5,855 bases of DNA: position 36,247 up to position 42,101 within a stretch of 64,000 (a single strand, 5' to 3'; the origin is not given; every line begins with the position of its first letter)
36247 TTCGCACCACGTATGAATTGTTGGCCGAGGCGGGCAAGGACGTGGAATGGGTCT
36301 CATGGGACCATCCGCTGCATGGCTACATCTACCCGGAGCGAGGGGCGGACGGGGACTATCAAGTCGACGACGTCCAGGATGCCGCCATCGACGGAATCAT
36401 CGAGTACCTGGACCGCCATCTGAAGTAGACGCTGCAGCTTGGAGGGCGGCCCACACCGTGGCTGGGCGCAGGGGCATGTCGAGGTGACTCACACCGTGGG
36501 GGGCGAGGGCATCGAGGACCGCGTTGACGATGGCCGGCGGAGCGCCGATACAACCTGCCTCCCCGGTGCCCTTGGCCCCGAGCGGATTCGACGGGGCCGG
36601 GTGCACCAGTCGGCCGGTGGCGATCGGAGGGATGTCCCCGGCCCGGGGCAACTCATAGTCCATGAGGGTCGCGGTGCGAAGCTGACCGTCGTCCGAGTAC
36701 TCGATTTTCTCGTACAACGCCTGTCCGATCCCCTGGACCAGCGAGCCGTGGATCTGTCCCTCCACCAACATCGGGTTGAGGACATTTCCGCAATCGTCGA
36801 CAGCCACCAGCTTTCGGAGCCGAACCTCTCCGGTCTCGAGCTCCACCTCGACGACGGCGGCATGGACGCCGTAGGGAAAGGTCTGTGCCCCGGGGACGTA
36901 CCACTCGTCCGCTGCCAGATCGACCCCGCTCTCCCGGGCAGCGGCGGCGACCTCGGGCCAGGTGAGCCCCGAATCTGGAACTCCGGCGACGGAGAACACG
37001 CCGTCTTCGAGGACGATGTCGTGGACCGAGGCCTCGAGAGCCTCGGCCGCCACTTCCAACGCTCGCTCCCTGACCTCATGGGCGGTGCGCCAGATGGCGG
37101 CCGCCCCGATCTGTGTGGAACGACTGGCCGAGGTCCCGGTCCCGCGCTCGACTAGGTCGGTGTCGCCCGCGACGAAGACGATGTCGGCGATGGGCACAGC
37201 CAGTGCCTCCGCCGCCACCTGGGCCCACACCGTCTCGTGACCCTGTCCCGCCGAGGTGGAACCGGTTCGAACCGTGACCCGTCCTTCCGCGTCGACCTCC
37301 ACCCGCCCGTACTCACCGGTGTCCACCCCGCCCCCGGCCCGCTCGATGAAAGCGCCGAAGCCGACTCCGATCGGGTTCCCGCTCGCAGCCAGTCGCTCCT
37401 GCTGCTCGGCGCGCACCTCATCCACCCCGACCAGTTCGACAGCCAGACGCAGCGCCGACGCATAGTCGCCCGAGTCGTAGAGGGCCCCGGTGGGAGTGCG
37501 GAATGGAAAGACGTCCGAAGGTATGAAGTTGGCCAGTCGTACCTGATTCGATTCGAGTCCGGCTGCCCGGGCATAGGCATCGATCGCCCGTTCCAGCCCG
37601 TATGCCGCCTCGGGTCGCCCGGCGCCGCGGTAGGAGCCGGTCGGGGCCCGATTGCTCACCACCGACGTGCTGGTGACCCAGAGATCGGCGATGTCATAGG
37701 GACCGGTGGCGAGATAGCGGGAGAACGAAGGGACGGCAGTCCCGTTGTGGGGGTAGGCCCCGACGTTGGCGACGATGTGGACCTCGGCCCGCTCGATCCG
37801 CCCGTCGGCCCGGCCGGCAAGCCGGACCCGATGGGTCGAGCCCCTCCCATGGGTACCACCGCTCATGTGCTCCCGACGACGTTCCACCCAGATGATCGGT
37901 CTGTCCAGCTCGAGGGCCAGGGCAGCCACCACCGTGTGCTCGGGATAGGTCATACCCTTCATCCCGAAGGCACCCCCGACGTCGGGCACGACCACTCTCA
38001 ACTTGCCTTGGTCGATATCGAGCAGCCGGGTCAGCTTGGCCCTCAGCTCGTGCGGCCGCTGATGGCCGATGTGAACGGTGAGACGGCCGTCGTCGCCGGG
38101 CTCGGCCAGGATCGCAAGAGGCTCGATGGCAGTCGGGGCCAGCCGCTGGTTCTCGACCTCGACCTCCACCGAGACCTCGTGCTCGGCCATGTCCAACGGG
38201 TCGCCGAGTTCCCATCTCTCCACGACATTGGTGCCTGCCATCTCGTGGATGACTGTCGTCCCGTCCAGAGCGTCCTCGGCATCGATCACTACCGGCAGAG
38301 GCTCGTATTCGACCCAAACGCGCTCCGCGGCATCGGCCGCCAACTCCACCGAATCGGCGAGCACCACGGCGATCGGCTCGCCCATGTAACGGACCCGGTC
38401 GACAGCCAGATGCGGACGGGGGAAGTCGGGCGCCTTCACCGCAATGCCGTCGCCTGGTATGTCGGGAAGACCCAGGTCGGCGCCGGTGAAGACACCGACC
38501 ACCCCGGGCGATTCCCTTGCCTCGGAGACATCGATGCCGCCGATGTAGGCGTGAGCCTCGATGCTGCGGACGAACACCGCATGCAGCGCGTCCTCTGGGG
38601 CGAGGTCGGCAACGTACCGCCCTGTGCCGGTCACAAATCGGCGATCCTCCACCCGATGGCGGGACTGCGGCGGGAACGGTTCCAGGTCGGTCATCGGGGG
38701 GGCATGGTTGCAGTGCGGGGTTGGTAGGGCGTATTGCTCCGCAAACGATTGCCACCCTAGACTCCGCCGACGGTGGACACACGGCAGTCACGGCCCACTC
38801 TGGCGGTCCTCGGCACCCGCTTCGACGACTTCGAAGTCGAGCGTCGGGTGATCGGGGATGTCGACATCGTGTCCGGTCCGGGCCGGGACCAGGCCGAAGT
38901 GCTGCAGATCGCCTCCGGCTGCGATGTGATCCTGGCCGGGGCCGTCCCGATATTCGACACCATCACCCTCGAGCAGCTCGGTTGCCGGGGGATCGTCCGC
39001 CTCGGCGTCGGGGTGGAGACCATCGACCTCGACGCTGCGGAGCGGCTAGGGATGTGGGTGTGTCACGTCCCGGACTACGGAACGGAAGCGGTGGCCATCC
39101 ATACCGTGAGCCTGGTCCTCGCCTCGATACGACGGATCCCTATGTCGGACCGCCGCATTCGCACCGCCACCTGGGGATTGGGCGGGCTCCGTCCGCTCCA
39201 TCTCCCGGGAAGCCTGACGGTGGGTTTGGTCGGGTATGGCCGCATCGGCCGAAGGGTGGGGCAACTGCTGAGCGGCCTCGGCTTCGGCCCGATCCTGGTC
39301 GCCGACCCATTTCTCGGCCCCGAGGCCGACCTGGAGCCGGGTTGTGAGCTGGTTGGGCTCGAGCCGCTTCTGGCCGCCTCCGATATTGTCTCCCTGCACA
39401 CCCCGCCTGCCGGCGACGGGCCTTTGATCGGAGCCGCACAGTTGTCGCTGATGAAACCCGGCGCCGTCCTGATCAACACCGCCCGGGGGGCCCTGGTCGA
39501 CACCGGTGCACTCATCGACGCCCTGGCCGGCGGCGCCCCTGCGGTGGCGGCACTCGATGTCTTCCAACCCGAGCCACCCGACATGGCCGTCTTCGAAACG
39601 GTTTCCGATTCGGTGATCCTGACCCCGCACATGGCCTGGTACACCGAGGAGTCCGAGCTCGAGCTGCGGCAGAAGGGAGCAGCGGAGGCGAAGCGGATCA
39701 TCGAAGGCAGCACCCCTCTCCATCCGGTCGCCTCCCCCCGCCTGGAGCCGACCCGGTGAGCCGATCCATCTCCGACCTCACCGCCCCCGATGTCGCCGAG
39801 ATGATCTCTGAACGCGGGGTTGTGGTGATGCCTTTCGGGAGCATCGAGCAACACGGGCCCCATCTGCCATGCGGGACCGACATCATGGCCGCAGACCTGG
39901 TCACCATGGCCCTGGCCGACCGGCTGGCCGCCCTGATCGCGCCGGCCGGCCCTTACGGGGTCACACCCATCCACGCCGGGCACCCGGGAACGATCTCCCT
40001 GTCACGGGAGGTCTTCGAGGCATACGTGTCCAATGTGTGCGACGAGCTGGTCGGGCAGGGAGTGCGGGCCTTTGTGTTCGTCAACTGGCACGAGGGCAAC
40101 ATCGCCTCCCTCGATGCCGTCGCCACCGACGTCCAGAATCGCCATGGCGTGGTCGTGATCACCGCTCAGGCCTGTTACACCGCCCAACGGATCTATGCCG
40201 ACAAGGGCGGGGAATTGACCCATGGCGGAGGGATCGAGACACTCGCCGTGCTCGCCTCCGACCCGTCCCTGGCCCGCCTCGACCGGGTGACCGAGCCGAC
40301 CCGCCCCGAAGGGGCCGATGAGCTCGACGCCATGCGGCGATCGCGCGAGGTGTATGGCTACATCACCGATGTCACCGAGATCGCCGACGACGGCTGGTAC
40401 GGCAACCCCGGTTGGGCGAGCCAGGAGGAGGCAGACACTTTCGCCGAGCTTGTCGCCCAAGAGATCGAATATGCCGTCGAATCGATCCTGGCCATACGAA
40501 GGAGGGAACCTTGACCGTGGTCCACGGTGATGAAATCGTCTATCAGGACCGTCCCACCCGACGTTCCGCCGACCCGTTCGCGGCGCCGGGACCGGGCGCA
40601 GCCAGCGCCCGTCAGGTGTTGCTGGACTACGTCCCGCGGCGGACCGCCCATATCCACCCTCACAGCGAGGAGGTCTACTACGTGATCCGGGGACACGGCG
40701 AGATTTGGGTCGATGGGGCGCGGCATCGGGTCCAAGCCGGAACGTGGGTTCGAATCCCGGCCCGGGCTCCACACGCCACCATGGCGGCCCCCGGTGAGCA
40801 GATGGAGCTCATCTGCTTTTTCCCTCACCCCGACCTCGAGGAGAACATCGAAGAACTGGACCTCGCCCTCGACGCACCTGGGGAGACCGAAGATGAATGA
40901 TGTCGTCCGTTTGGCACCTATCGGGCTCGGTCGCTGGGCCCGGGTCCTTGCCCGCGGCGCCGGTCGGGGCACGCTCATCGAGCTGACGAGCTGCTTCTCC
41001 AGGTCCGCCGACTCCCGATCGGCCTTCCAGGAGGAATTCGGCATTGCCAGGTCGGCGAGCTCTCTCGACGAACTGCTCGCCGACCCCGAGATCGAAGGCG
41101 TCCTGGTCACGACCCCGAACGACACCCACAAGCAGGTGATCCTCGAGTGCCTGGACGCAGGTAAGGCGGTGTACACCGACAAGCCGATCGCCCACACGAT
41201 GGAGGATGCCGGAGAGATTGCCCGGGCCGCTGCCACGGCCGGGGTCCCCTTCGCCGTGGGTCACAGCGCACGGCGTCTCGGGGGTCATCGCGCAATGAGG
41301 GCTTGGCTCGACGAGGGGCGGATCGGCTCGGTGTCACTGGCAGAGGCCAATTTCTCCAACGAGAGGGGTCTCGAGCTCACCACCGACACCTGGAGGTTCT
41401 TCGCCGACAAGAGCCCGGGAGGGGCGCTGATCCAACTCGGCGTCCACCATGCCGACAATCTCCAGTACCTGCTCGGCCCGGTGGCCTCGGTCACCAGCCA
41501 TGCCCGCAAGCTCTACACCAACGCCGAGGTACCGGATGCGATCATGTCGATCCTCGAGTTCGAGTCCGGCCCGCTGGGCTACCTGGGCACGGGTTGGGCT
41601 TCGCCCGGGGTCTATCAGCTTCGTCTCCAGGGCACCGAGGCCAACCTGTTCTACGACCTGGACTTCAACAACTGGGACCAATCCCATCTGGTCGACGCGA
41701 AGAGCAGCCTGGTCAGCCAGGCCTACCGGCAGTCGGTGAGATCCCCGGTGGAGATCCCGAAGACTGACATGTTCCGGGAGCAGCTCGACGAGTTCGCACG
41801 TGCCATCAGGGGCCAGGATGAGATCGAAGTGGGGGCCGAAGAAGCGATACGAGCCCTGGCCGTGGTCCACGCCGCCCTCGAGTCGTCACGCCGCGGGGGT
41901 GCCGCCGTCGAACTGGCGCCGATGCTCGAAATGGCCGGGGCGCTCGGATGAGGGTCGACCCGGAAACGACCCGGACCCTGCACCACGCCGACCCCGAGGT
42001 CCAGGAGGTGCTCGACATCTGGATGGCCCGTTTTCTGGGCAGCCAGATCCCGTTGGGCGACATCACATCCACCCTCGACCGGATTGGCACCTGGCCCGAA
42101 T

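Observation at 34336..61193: One LacI-type palindrome (about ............) recurs in eight promoter gaps and links about 30 kb of hydrolase, oxidoreductase and transporter genes into a single cryptic regulon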

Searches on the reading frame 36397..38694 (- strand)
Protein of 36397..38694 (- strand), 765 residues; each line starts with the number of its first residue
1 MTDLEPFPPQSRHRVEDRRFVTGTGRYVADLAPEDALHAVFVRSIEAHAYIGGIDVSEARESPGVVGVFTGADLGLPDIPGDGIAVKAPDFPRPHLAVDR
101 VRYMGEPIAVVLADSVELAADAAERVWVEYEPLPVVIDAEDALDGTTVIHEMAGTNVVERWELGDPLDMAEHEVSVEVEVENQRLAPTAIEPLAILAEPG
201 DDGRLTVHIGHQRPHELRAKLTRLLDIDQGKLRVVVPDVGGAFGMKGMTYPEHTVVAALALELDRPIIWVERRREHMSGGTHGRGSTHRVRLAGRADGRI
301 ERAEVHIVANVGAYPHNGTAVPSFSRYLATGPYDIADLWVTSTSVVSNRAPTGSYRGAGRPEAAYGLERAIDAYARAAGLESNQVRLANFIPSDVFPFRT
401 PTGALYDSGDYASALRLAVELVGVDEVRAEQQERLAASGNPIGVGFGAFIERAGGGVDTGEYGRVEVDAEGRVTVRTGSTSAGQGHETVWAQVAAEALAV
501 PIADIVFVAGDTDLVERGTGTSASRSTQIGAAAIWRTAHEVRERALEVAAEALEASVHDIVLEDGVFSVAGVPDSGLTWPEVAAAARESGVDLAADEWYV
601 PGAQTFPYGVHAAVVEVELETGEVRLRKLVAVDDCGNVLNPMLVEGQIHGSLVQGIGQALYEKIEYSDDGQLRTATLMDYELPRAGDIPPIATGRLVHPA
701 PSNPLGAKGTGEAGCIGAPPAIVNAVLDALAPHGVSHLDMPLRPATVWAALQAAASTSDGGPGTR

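Call 7: search_protein_families(library=pfam, proteins=[window:36397-38694:-])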
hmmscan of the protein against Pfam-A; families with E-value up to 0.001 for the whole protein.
window:36397-38694:- (765 aa): 3 families
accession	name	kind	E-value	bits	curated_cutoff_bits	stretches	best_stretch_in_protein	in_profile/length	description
PF20256.3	MoCoBD_2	-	6.8e-82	275.6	27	1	419-689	3-283/283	Molybdopterin cofactor-binding domain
PF02738.23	MoCoBD_1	-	6e-62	209.4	27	1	149-390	1-244/244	Molybdopterin cofactor-binding domain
PF01315.27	Ald_Xan_dh_C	-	5.4e-26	91.5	31.3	1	22-134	1-110/110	Aldehyde oxidase and xanthine dehydrogenase, a/b hammerhead domain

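Call 39: search_protein_families(library=ncbifam, proteins=[window:36397-38694:-], max_evalue=0.00001)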
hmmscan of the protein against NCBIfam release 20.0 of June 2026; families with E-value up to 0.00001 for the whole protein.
window:36397-38694:- (765 aa): 13 families
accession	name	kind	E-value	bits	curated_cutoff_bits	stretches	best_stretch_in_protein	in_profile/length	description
NF041018.1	glyceraldDH_alpha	equivalog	1.1e-179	599.4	790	1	13-744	8-737/741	glyceraldehyde dehydrogenase subunit alpha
NF040766.1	CODH_aero_grp5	exception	1e-165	553.1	950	2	13-583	10-591/785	aerobic carbon-monoxide dehydrogenase large subunit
TIGR02416.1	CO_dehy_Mo_lg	equivalog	1.4e-149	499.6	991.15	1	16-749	1-769/770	aerobic carbon-monoxide dehydrogenase large subunit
NF043082.1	XdhA_XDHase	equivalog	3.7e-112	375.8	780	1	11-754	4-755/758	xanthine dehydrogenase subunit XdhA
NF007426.0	PRK09970.1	equivalog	2e-104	350.2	916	1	11-753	9-757/761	xanthine dehydrogenase molybdenum-binding subunit XdhA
TIGR03194.1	4hydrxCoA_A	equivalog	1.4e-101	341.2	994.55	1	19-751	8-746/746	4-hydroxybenzoyl-CoA reductase subunit alpha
TIGR03196.1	pucD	equivalog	1.6e-88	298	783.65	1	11-730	7-740/763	xanthine dehydrogenase subunit D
NF045668.1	pterin_aldehy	equivalog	5e-74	249.9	1100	1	21-752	188-905/905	molybdopterin-dependent aldehyde oxidoreductase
TIGR03313.1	Se_sel_red_Mo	hypoth_equivalog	1e-73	248.5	1101.9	2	171-730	370-931/951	molybdopterin-dependent oxidoreductase Mo/Fe-S-binding subunit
TIGR02965.1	xanthine_xdhB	equivalog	2.4e-71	241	849.5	2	18-391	11-376/758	xanthine dehydrogenase molybdopterin binding subunit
TIGR03311.1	Se_dep_XDH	equivalog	1.2e-69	235.4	830.45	2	13-554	167-687/848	selenium-dependent xanthine dehydrogenase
NF041671.1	peri_hyde_PaoC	equivalog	1.1e-61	209.1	1180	1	10-730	20-713/735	aldehyde oxidoreductase molybdenum-binding subunit PaoC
TIGR02969.1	mam_aldehyde_ox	subfamily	1.7e-34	118.6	1912.3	1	20-735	588-1288/1330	aldehyde oxidase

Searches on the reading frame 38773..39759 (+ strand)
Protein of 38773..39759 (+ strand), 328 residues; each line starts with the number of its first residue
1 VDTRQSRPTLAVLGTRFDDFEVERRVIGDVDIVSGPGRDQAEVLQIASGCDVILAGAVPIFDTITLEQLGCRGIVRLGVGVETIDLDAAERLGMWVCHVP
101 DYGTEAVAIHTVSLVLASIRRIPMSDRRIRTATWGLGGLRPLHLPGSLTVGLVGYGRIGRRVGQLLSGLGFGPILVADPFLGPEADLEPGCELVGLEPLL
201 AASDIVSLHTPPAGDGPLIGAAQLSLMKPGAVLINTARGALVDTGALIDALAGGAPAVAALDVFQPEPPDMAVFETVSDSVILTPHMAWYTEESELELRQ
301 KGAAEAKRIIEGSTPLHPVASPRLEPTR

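Call 7: search_protein_families(library=pfam, proteins=[window:38773-39759:+])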
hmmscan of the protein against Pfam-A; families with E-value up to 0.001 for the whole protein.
window:38773-39759:+ (328 aa): 2 families
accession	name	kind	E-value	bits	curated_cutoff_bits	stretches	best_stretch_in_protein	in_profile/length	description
PF02826.25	2-Hacid_dh_C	-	1.1e-40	139.4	25.1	1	113-288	2-178/178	D-isomer specific 2-hydroxyacid dehydrogenase, NAD binding domain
PF00389.36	2-Hacid_dh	-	8.5e-18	64.8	24.6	1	29-319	21-133/134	D-isomer specific 2-hydroxyacid dehydrogenase, catalytic domain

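Call 39: search_protein_families(library=ncbifam, proteins=[window:38773-39759:+], max_evalue=0.00001)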
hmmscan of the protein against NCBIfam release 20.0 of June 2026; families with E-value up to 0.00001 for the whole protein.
window:38773-39759:+ (328 aa): 21 families
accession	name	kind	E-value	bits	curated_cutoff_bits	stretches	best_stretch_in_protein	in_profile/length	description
TIGR01327.1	PGDH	equivalog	1.1e-47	163.1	454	1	39-325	30-316/525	phosphoglycerate dehydrogenase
NF009714.1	PRK13243.1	equivalog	2.9e-41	141.9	455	1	72-299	69-302/332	glyoxylate reductase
NF005069.0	PRK06487.1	equivalog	1.5e-38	132.6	448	1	47-312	46-313/320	2-hydroxyacid dehydrogenase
NF000492.1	vanH_gen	exception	2e-34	119.1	540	1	64-268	60-256/312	D-lactate dehydrogenase VanH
NF008759.0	PRK11790.1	equivalog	6.9e-32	110.6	404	1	77-311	83-318/410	phosphoglycerate dehydrogenase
NF006263.0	PRK08410.1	equivalog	1.6e-29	103.3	389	1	41-308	34-305/311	D-2-hydroxyacid dehydrogenase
NF005387.0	PRK06932.1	equivalog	4.5e-29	101.4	492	1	40-297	35-297/314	2-hydroxyacid dehydrogenase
NF006374.0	PRK08605.1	subfamily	1.6e-28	99.8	356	1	49-295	45-307/332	D-lactate dehydrogenase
NF000004.1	vanH-D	exception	2e-27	96.2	550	1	64-267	66-261/323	D-lactate dehydrogenase VanH-D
NF011938.0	PRK15409.1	equivalog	9.9e-27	93.8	492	1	60-298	55-297/324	glyoxylate/hydroxypyruvate reductase GhrB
NF000371.1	vanH_Agroup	exception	3.4e-26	92.2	700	1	64-293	65-299/322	VanH-A/VanH-Pt family D-lactate dehydrogenase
NF009127.0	PRK12480.1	equivalog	7.1e-26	91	579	1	66-311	65-321/330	D-lactate dehydrogenase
NF000151.1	vanH-Ac1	exception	7.2e-25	88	750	1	44-267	73-291/351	D-lactate dehydrogenase VanH-Ac1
NF001309.0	PRK00257.1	equivalog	8e-24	84.3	434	1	148-293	117-261/379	4-phosphoerythronate dehydrogenase PdxB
NF000112.1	vanH-Amyco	exception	8.6e-23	81.1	625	1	66-267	91-284/348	VanH-AOV family D-lactate dehydrogenase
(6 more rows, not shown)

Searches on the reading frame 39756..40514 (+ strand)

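Call 7: search_protein_families(library=pfam, proteins=[window:39756-40514:+])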
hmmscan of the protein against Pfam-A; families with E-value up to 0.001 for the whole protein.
window:39756-40514:+ (252 aa): 1 family
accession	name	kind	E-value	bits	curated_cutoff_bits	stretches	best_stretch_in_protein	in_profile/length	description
PF02633.19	Creatininase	-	6.8e-54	183.2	31.3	1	7-238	2-235/238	Creatinine amidohydrolase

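Call 39: search_protein_families(library=ncbifam, proteins=[window:39756-40514:+], max_evalue=0.00001)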
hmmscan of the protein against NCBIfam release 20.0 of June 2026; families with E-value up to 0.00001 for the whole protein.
window:39756-40514:+ (252 aa): 3 families
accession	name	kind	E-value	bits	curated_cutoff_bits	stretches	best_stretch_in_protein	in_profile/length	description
TIGR03964.1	mycofact_creat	equivalog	6e-27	94.7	172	1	9-243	5-219/228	mycofactocin biosynthesis peptidyl-dipeptidase MftE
TIGR04448.1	creatininase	equivalog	1.9e-26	93.3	235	1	7-182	1-193/246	creatininase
NF041098.2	diketo_inos_hlase_IolN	equivalog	1.2e-13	50.8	245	1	7-117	11-122/307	3-dehydro-scyllo-inosose hydrolase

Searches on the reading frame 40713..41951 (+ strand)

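Call 7: search_protein_families(library=pfam, proteins=[window:40713-41951:+])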
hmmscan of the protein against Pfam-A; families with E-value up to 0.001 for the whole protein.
window:40713-41951:+ (412 aa): 3 families
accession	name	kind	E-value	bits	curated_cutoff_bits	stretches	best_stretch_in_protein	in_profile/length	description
PF22725.1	GFO_IDH_MocA_C3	-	9.7e-24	84.2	27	1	192-311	1-122/124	GFO/IDH/MocA C-terminal domain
PF01408.29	GFO_IDH_MocA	-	4.2e-21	76.3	24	1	67-184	3-120/120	Oxidoreductase family, NAD-binding Rossmann fold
PF02894.22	GFO_IDH_MocA_C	-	5.2e-20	72.6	22.9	1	199-400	4-217/218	Oxidoreductase family, C-terminal alpha/beta domain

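Call 39: search_protein_families(library=ncbifam, proteins=[window:40713-41951:+], max_evalue=0.00001)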
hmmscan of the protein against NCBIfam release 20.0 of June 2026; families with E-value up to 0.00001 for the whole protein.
window:40713-41951:+ (412 aa): 9 families
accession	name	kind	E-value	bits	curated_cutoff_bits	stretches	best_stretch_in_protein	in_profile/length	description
TIGR04380.1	myo_inos_iolG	equivalog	7.6e-32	110.5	355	1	66-395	3-326/330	inositol 2-dehydrogenase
NF041392.1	XylDh_Gfo6_Halo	equivalog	1.4e-24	86.5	350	1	61-395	13-345/350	D-xylose 1-dehydrogenase Gfo6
NF052479.1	LevoglcsnDh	equivalog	2.3e-22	79.2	650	1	104-271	51-219/386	levoglucosan dehydrogenase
NF008607.0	PRK11579.1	subfamily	4.3e-22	78.6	330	1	61-285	1-220/346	oxidoreductase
NF040723.1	UDP-GlcNAcDh_Arch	equivalog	5e-20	72.2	450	1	119-392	54-301/302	UDP-N-acetylglucosamine 3-dehydrogenase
NF007574.0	PRK10206.1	equivalog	1.2e-13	50.8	352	1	112-277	51-210/345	oxidoreductase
NF052679.1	InsChiInosDhIolG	equivalog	8.4e-11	41.5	540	1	116-217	56-158/343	bifunctional inositol 2-dehydrogenase/D-chiro-inositol 1-dehydrogenase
NF058561.1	BT_2158_fam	equivalog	1.5e-10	40.2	750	1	119-212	87-182/487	glycoside 3-dehydrogenase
NF058563.1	BT_2159_fam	equivalog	6.5e-07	28.7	650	1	66-209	2-145/350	disaccharide 3-dehydrogenase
